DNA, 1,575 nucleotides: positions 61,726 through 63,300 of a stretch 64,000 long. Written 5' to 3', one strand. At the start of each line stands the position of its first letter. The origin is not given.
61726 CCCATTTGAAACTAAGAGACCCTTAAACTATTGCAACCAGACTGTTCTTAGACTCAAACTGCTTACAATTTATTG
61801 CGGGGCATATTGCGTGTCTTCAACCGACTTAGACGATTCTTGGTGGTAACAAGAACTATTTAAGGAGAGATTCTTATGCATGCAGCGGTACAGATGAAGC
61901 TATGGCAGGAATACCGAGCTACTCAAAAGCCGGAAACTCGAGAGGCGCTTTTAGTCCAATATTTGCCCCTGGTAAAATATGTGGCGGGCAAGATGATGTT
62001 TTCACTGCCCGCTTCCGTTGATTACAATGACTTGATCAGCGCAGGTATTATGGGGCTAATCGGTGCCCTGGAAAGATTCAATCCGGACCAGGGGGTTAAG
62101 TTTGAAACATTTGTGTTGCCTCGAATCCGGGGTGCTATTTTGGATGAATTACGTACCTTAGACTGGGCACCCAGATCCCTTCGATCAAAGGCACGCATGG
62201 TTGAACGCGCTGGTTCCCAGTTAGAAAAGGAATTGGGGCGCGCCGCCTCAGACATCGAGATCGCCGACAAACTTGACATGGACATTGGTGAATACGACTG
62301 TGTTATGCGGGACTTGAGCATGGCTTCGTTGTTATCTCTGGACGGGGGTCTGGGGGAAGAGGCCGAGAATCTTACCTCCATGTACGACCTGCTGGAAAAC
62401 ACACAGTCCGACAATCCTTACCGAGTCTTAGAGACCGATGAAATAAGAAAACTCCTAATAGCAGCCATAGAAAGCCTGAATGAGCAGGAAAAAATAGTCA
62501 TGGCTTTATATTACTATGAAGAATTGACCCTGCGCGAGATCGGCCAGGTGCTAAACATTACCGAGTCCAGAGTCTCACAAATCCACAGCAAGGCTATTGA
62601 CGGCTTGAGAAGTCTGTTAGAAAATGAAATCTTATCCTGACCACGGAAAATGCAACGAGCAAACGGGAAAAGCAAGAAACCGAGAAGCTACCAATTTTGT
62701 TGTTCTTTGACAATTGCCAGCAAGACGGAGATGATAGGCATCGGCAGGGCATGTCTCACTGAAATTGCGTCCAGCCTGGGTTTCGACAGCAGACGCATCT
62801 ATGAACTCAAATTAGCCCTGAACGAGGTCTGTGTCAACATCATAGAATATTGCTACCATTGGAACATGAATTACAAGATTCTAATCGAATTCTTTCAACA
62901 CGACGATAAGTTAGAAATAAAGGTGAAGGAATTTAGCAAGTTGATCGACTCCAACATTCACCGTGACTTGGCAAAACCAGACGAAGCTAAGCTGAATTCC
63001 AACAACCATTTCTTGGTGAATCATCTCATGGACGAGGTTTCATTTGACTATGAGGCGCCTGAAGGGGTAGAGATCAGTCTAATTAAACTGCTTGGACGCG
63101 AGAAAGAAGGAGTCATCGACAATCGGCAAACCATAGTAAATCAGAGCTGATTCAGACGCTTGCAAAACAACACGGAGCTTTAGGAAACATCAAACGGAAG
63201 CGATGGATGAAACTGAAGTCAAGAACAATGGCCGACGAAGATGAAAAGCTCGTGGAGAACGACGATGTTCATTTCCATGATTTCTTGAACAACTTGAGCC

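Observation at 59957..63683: NtrC-type activator, sigma-54 promoter, alternative sigma factor, RsbW-like kinase and GAF protein cassette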

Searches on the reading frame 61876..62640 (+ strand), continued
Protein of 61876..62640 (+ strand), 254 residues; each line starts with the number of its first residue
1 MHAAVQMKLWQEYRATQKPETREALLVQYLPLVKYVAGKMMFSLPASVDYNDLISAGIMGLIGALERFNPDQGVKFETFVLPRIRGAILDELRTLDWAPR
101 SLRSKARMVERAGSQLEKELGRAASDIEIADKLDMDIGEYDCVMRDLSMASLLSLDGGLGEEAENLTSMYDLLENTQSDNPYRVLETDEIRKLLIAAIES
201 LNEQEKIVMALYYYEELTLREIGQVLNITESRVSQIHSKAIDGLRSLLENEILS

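Call 70: search_protein_families(library=ncbifam, proteins=[L001:10158-10601:+, L001:11204-11605:+, L001:11602-11796:+, L165:9571-9750:+, L165:9210-9569:+, L083:6288-7343:+], max_evalue=1)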
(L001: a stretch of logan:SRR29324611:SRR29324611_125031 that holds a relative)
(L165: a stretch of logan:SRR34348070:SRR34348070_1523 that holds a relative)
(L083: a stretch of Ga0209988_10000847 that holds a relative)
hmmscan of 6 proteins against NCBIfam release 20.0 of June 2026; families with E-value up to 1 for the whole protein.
L001:10158-10601:+ (147 aa): 0 families

L001:11204-11605:+ (133 aa): 2 families
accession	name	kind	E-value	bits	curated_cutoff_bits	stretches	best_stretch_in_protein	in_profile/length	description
NF050102.1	DivIVA_Wag31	equivalog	0.079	12.8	260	1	18-60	24-66/256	DivIVA-like cell division protein Wag31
NF033917.0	antiphage_ZorA_4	subfamily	0.096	11.6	500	1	23-122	181-277/413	anti-phage ZorAB system protein ZorA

L001:11602-11796:+ (64 aa): 0 families

L165:9571-9750:+ (59 aa): 0 families

L165:9210-9569:+ (119 aa): 0 families

L083:6288-7343:+ (351 aa): 120 families (the best 25 are shown)
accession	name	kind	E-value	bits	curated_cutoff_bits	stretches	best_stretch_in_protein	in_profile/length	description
NF008468.0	PRK11360.1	equivalog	7.6e-31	107.1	646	1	135-341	258-461/616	two-component system sensor histidine kinase AtoS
TIGR02154.1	PhoB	equivalog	3.5e-25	88.6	296.2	1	1-124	1-120/226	phosphate regulon transcriptional regulator PhoB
NF040534.1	resp_reg_YycF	equivalog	2.5e-24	85.8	340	1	4-131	2-122/231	response regulator YycF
NF045944.1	ResRegRpaBCyano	equivalog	3.1e-23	82.4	330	1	6-124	1-112/229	response regulator transcription factor RpaB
NF008199.0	PRK10955.1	equivalog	1.5e-22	80.7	341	1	4-128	3-119/232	envelope stress response regulator transcription factor CpxR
NF045717.1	DVU0259_DivK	exception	4.1e-22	78.5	160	1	1-123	1-115/117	DVU0259 family response regulator domain-containing protein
NF047465.1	hybrid_HK_LvrA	exception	4.6e-22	77.8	1200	2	4-131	469-590/819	hybrid histidine kinase/response regulator LvrA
NF040689.1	MtrAB_MtrA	equivalog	6.4e-21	74.7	300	1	5-128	1-117/219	MtrAB system response regulator MtrA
NF007135.0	PRK09581.1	equivalog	9.8e-20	70.8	474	1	1-142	1-142/457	PleD family two-component system response regulator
NF052573.1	HisKinEspAMyxo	equivalog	1.9e-19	69.2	1400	2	132-304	241-414/755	serine histidine kinase EspA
NF052574.1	HisKinEspCMyxo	equivalog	2.3e-19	69.1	1200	2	165-339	308-485/785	serine histidine kinase EspC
NF007546.0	PRK10161.1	equivalog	2e-18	66.8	471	1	1-122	1-118/229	phosphate response regulator transcription factor PhoB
NF008302.0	PRK11091.1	equivalog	2.5e-18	65.6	838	2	4-147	527-666/779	aerobic respiration two-component sensor histidine kinase ArcB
NF011874.0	PRK15347.1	equivalog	4.4e-18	64.7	852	1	4-124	692-810/921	two component system sensor kinase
TIGR01387.1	cztR_silR_copR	subfamily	3.2e-17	62.9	279.2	1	5-124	1-114/218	heavy metal response regulator transcription factor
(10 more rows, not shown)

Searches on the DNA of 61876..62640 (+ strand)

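Call 23: search_rna_families(source=L001, start=5600, end=11891, threshold=evalue, max_evalue=1)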
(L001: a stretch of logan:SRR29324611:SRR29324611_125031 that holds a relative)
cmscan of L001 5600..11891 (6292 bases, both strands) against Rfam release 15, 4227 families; matches with E-value up to 1: 1.
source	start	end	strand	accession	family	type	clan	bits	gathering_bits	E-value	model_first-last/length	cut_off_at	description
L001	11845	11891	+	RF00005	tRNA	Gene; tRNA;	CL00001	28.7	29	0.0073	1-45/71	3'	tRNA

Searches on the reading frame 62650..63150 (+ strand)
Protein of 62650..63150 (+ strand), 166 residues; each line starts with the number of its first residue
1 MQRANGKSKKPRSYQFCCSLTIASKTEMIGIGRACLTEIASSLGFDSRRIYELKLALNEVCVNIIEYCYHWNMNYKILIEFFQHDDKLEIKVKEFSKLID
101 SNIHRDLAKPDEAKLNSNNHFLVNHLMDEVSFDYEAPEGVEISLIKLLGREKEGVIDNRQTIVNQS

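Call 3: search_protein_families(library=pfam, proteins=[window:62650-63150:+], max_evalue=0.01)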
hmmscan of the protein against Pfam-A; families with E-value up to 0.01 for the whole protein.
window:62650-63150:+ (166 aa): 1 family
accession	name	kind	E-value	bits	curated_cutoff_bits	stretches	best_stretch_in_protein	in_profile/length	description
PF13581.12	HATPase_c_2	-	1.4e-12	48.2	27.4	1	33-146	12-127/127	Histidine kinase-like ATPase domain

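Call 4: search_protein_families(library=ncbifam, proteins=[window:62650-63150:+], max_evalue=0.01)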
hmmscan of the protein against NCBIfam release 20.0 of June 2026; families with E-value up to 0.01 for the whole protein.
window:62650-63150:+ (166 aa): 4 families
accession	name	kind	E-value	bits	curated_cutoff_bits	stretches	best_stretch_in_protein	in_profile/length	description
NF003144.0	PRK04069.1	equivalog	3.3e-17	62.4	145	1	19-162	9-155/161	anti-sigma B factor RsbW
TIGR01924.1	rsbW_low_gc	equivalog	9.2e-17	60.9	155.05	1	19-161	9-153/159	anti-sigma B factor RsbW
TIGR01925.2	spIIAB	equivalog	4.8e-07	29.7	135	1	19-146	4-134/137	anti-sigma F factor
NF041045.1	RsbA_anti_sig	subfamily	0.0026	17.1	210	1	33-144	195-300/303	anti-sigma factor RsbA family regulatory protein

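Call 24: search_solved_structures(query=window:62650-63150:+, max_evalue=1, show_alignments=3)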
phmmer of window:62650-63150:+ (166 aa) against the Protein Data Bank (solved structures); distinct sequences matched with E-value up to 1: 1.
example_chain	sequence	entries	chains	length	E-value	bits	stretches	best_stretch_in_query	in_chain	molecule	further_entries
6m36_A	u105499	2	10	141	5.2e-10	43.1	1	21-147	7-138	Serine-protein kinase RsbW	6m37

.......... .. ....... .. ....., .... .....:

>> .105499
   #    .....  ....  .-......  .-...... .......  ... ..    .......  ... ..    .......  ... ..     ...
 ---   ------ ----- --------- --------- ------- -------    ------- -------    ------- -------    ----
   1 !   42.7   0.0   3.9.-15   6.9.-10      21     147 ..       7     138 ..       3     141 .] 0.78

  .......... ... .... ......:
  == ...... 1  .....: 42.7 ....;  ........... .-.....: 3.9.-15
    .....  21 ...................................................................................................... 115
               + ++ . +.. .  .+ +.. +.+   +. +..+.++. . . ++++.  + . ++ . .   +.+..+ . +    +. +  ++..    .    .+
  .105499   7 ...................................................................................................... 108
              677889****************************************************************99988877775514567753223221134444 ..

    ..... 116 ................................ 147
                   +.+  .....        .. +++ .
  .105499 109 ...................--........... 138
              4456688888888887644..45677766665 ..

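Call 26: find_homologous_proteins(query=window:62650-63150:+)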
Query window:62650-63150:+ (166 aa): 1 proteins with E <= 0.001 among 40 candidates.
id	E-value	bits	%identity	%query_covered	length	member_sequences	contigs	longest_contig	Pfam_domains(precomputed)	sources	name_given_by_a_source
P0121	7.0e-86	304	100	84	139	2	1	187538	PF13581.13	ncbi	ncbi:MAG: ATP-binding protein [bacterium]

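Call 41: search_protein_representatives(protein=window:62650-63150:+)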
Query: 166 residues. Proteins with E-value up to 0.001 (for the whole library): 373; up to 1e-10: 16; up to 1e-30: 1. The best 150 are listed.
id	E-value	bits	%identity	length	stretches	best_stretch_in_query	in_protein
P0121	2.2e-86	304.2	100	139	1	28-166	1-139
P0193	1.3e-23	100.4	42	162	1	16-160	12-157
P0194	7.6e-17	78.3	34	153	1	18-145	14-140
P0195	2.4e-14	70.2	34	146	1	20-147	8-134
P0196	3.9e-14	69.5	36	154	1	20-143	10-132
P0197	4.0e-14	69.5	33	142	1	20-150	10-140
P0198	4.0e-13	66.2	33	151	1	20-151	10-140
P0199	6.9e-12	62.2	33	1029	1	19-159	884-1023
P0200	7.2e-12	62.1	32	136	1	22-148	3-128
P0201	4.4e-11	59.6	30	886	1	13-149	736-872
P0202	5.0e-11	59.4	31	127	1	40-147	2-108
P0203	6.8e-11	59.0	29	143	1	19-150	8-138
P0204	7.4e-11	58.8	34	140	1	20-149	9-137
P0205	8.5e-11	58.7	35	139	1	19-147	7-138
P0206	8.8e-11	58.6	36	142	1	19-150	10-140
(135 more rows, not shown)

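Call 65: predict_structure(alignment_id=A2)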
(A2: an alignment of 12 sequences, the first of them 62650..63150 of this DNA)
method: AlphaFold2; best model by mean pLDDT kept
length: 166 residues; sequences in the alignment: 12
mean_pLDDT: 79.4   pTM: 0.72
mean pLDDT of the five models: 79.4, 78.4, 77.9, 77.7, 76.6
residues with pLDDT >= 90: 87; 70-90: 27; 50-70: 29; < 50: 23
segments of 3 or more residues with pLDDT < 50: 1-3, 100-114
pLDDT, mean of each block of 10 residues (from residue 1): 49 83 95 97 95 96 90 94 95 76 42 50 89 84 92 59 50
secondary structure, 60 per line:
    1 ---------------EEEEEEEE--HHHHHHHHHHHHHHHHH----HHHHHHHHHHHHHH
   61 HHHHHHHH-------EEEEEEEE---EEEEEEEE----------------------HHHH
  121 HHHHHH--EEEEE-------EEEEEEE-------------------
elements in order: E16-23 H26-42 H47-68 E76-83 E87-94 H117-126 E129-133 E141-147

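Call 68: fold_search(model_id=the predicted structure, library=pdb)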
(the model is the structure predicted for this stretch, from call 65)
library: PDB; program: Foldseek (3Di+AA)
matches with E <= 10: 402; with E <= 0.001: 23
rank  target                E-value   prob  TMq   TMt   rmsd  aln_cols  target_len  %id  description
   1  6m37_C                8.8e-10  1.00  0.61  0.86   4.1       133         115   26  The crystal structure of B. subtilis RsbV/RsbW complex in the hexagonal crystal form (released 2020-07-15)
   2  6m36_C                1.8e-09  1.00  0.58  0.90   2.6       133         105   24  The crystal structure of B. subtilis RsbV/RsbW complex in the monoclinic crystal form (released 2020-07-15)
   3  6m37_A                1.8e-09  1.00  0.61  0.88   2.3       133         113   26  The crystal structure of B. subtilis RsbV/RsbW complex in the hexagonal crystal form (released 2020-07-15)
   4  6m36_G                2.7e-09  1.00  0.58  0.91   2.5       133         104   25  The crystal structure of B. subtilis RsbV/RsbW complex in the monoclinic crystal form (released 2020-07-15)
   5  6m36_A                5.3e-09  1.00  0.57  0.91   3.3       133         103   23  The crystal structure of B. subtilis RsbV/RsbW complex in the monoclinic crystal form (released 2020-07-15)
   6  6m36_E                1.4e-08  1.00  0.55  0.89   4.3       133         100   24  The crystal structure of B. subtilis RsbV/RsbW complex in the monoclinic crystal form (released 2020-07-15)
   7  6m36_I                1.5e-08  1.00  0.57  0.89   2.7       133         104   24  The crystal structure of B. subtilis RsbV/RsbW complex in the monoclinic crystal form (released 2020-07-15)
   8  1l0o_A                1.7e-08  1.00  0.64  0.74   5.6       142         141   17  Crystal Structure of the Bacillus stearothermophilus Anti-Sigma Factor SpoIIAB with the Sporulation Sigma Factor Sigma (released 2002-04-03)
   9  1tid_C                3.2e-08  1.00  0.62  0.76   5.0       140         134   17  Crystal Structures of the ADP and ATP bound forms of the Bacillus Anti-sigma factor SpoIIAB in complex with the Anti-a (released 2004-06-15)
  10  1tid_A                3.4e-08  1.00  0.63  0.76   5.5       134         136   19  Crystal Structures of the ADP and ATP bound forms of the Bacillus Anti-sigma factor SpoIIAB in complex with the Anti-a (released 2004-06-15)
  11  1th8_A                5.1e-08  1.00  0.61  0.76   5.3       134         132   18  Crystal Structures of the ADP and ATP bound forms of the Bacillus Anti-sigma factor SpoIIAB in complex with the Anti-a (released 2004-06-15)
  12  1til_E                8.7e-08  1.00  0.65  0.76   5.6       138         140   18  Crystal Structures of the ADP and ATP bound forms of the Bacillus Anti-sigma factor SpoIIAB in complex with the Anti-a (released 2004-06-15)
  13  8jzt_B                1.3e-07  1.00  0.57  0.70   4.7       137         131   18  The sigF and anti-sigma factor complex (released 2024-10-16)
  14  1thn_A                3.6e-07  1.00  0.62  0.75   5.7       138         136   17  Crystal Structures of the ADP and ATP bound forms of the Bacillus Anti-sigma factor SpoIIAB in complex with the Anti-a (released 2004-06-15)
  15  8jzt_D                5.2e-07  1.00  0.57  0.70   4.4       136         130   18  The sigF and anti-sigma factor complex (released 2024-10-16)
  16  6m36_O                8.4e-07  1.00  0.54  0.89   2.8       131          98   24  The crystal structure of B. subtilis RsbV/RsbW complex in the monoclinic crystal form (released 2020-07-15)
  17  8ih8_D                9.5e-07  1.00  0.57  0.71   5.0       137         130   18  anti-sigmaF factor and Anti-sigmaF factor antagonist complex(usfx-RsfB) (released 2024-02-28)
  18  8jzt_F                1.0e-06  1.00  0.56  0.69   4.8       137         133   18  The sigF and anti-sigma factor complex (released 2024-10-16)
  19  8ih8_C                1.1e-06  1.00  0.58  0.72   3.8       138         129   15  anti-sigmaF factor and Anti-sigmaF factor antagonist complex(usfx-RsfB) (released 2024-02-28)
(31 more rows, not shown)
